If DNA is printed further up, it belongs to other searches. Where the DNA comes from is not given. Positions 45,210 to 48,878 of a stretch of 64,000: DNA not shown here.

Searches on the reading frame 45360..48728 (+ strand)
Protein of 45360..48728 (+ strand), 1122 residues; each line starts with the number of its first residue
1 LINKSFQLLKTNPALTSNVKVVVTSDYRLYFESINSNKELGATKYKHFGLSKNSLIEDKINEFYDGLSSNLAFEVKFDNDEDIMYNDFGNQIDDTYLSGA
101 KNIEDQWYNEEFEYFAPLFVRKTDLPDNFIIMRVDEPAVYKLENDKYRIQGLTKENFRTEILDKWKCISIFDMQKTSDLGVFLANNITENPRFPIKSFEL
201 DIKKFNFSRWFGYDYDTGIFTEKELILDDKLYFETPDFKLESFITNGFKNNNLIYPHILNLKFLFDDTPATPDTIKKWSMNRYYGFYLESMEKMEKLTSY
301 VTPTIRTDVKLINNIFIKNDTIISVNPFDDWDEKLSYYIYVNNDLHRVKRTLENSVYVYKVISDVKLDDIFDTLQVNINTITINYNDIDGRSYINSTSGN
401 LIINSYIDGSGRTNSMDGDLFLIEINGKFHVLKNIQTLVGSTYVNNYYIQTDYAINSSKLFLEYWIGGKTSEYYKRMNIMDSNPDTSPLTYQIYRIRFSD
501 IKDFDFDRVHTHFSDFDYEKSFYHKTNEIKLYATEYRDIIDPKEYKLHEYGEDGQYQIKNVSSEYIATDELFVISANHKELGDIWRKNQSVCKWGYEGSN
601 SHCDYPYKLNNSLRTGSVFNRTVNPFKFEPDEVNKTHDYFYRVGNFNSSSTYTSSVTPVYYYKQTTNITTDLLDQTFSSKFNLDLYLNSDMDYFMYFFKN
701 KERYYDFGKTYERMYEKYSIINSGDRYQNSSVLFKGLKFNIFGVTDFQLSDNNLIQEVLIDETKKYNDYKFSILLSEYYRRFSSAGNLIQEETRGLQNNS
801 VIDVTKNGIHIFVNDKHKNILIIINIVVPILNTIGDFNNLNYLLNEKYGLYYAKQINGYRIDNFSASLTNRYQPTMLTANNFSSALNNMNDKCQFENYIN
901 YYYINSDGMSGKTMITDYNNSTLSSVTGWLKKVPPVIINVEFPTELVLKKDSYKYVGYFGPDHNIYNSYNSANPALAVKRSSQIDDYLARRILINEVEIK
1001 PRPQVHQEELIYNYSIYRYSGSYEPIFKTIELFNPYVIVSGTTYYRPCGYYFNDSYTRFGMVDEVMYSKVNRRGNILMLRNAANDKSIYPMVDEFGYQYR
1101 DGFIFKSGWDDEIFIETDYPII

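Call 29: search_protein_families(library=pfam, proteins=[window:45360-48728:+], max_evalue=0.001)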
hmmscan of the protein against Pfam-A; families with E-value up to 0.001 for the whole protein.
window:45360-48728:+ (1122 aa): 0 families

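Call 101: search_protein_families(library=phrogs, proteins=[window:45360-48728:+], max_evalue=0.001)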
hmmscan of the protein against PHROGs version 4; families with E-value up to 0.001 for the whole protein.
window:45360-48728:+ (1122 aa): 1 family
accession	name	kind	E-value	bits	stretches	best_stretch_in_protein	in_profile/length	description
phrog_31887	-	unknown function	3.3e-19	68.8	1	5-385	18-383/1537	-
